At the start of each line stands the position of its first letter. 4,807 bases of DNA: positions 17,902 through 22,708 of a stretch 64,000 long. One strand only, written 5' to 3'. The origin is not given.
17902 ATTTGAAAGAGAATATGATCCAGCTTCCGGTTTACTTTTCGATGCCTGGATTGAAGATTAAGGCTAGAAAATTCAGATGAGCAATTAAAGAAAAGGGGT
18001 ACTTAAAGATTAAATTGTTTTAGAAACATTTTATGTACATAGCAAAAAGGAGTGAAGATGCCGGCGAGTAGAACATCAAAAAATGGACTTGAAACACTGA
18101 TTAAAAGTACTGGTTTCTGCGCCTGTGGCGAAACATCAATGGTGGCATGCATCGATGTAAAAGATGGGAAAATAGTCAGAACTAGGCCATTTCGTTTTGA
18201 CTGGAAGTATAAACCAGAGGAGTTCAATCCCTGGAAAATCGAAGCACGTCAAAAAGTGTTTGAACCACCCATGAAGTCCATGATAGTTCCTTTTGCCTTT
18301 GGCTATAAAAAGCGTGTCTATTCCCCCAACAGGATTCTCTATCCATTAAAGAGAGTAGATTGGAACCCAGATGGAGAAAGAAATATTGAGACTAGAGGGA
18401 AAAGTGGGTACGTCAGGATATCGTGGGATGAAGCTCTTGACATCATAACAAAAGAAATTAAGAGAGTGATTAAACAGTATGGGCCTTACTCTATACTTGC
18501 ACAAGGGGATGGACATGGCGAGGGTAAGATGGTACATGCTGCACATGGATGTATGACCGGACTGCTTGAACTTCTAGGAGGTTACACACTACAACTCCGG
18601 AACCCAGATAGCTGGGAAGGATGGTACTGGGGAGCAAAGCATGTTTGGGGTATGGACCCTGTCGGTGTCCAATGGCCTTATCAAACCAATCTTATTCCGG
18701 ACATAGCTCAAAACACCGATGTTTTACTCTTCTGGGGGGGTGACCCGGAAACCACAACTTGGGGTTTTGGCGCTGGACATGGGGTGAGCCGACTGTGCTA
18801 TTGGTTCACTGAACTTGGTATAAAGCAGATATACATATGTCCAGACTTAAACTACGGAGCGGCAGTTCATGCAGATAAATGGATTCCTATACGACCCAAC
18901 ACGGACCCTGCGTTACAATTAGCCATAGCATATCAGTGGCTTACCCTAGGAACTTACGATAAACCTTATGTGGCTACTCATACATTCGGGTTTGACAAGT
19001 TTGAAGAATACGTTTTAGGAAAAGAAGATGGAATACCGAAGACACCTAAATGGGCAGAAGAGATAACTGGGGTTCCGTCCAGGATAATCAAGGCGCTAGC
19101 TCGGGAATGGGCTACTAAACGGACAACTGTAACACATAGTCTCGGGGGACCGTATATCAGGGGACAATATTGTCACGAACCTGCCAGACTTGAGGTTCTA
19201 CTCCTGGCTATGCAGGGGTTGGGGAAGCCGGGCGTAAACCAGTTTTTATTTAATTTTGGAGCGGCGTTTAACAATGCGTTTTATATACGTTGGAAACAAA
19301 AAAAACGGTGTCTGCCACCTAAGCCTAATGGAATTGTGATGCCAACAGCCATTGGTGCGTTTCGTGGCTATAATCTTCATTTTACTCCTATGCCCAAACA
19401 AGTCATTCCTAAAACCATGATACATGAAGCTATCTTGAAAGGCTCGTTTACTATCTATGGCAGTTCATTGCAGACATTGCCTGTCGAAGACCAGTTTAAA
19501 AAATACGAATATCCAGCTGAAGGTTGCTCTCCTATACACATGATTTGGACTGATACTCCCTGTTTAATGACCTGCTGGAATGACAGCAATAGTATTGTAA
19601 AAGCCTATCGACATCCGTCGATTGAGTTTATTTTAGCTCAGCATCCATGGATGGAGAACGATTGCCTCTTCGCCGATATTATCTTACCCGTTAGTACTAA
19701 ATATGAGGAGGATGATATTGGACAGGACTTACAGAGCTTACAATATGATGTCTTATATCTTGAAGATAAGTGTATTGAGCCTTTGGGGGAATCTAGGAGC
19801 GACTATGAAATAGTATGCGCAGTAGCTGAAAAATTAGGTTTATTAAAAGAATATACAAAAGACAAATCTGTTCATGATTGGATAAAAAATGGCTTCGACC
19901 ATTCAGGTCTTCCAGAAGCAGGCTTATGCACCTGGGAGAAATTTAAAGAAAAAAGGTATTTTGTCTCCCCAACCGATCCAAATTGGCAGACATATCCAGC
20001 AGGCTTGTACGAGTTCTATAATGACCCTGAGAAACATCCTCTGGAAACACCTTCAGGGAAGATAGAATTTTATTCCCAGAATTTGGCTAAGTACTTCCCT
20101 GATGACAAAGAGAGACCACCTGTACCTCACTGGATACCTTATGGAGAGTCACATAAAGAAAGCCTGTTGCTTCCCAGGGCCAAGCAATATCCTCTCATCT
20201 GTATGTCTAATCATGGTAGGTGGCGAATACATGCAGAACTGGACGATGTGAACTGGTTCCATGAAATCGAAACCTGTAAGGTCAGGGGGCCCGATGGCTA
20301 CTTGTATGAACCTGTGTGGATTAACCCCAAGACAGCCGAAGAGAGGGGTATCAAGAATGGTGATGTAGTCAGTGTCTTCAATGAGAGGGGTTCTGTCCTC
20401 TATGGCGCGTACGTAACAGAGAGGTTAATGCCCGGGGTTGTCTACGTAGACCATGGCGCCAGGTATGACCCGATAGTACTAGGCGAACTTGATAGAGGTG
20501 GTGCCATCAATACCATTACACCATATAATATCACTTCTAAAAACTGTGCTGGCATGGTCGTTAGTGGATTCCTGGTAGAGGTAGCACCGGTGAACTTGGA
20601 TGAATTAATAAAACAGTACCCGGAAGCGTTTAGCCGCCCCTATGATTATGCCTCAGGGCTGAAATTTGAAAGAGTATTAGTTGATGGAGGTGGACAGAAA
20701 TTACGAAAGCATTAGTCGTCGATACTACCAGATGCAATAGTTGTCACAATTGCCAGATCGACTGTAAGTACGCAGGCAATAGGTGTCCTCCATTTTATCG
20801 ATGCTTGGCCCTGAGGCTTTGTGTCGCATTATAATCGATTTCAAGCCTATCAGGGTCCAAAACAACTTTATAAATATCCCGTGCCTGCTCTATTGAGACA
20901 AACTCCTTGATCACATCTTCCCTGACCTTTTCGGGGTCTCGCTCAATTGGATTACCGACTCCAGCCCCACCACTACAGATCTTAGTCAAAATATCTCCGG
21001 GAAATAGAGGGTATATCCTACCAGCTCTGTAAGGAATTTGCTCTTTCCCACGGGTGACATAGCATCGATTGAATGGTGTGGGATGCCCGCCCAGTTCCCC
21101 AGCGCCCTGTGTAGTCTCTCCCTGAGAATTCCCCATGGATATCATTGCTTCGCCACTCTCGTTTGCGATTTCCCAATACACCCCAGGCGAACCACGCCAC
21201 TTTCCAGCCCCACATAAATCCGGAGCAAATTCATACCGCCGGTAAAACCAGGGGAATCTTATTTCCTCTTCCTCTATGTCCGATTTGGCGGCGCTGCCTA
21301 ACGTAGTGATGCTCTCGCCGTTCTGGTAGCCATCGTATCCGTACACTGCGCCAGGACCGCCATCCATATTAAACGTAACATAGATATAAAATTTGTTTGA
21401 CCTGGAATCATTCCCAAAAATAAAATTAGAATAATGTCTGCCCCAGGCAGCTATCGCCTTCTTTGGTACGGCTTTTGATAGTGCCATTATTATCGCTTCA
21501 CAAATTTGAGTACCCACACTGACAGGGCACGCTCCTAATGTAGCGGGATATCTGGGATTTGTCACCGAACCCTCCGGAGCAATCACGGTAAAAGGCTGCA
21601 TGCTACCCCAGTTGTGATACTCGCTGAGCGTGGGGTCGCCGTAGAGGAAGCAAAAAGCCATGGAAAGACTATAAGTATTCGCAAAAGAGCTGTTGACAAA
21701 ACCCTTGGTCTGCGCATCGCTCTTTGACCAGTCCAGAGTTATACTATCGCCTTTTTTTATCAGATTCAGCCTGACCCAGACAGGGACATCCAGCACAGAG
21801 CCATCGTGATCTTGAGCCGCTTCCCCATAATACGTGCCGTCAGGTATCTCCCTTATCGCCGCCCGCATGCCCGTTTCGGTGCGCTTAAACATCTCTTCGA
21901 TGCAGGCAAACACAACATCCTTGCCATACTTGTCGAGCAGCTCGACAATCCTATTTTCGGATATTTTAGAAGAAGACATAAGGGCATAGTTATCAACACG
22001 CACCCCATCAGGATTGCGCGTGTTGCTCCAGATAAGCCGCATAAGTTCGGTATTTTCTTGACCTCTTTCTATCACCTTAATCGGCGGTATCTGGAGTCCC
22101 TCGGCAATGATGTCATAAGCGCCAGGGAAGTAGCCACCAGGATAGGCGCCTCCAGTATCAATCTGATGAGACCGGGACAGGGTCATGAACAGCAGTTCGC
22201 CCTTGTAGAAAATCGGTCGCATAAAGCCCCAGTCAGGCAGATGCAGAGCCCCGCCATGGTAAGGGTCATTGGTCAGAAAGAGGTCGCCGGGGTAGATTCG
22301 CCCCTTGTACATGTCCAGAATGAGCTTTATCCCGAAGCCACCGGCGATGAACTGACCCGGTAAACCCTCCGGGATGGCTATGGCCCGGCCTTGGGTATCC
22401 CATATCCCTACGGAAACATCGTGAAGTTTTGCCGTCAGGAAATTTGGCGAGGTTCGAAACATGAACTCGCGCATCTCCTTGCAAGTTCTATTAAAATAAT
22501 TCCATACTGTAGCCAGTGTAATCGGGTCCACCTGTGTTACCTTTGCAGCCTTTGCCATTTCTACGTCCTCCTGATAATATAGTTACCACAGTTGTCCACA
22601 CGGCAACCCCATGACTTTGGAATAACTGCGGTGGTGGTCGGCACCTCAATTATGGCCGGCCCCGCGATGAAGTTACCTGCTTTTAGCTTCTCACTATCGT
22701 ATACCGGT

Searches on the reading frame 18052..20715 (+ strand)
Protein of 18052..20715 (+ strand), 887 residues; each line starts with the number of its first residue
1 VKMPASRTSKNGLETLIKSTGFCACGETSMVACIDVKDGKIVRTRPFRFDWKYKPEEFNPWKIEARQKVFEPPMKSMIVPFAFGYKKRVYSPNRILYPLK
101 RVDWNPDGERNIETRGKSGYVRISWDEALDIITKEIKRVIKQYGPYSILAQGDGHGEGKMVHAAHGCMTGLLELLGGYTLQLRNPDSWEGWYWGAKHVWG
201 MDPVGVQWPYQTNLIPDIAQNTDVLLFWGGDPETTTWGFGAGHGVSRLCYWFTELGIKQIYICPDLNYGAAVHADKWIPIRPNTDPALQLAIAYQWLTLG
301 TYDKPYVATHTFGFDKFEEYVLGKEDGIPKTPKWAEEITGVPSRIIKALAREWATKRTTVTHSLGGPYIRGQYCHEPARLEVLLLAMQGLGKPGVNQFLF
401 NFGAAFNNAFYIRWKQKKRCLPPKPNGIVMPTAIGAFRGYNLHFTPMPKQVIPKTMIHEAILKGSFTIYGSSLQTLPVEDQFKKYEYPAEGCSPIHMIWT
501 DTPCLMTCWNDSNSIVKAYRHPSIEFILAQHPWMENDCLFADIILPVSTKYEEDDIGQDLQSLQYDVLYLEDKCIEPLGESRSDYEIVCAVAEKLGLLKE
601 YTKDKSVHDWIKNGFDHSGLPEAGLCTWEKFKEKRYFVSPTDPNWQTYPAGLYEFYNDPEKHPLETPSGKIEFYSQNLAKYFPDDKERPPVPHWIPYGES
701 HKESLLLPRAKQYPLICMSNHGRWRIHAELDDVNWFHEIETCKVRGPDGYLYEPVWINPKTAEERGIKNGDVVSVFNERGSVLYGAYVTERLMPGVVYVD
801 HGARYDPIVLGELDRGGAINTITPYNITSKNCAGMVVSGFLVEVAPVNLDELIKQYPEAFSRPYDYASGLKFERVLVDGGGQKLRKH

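Call 8: search_protein_families(library=pfam, proteins=[window:18052-20715:+])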
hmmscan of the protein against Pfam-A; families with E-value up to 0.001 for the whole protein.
window:18052-20715:+ (887 aa): 3 families
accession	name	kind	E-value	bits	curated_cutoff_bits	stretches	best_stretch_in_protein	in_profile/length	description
PF00384.28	Molybdopterin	-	1.4e-25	90.6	24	1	94-594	1-353/353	Molybdopterin oxidoreductase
PF01568.27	Molydop_binding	-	3e-18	66.3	26.8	1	753-828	30-98/110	Molydopterin dinucleotide binding domain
PF21423.2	AhtL-like_1st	-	3.1e-12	46.3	27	1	36-86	7-53/55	Pyrogallol hydroxytransferase large subunit-like, domain 1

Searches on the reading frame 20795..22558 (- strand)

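Call 8: search_protein_families(library=pfam, proteins=[window:20795-22558:-])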
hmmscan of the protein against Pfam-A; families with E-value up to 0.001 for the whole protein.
window:20795-22558:- (587 aa): 1 family
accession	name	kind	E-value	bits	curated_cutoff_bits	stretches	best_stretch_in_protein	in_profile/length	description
PF02538.19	Hydantoinase_B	-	6.4e-123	411.4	26.8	1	11-537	1-519/519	Hydantoinase B/oxoprolinase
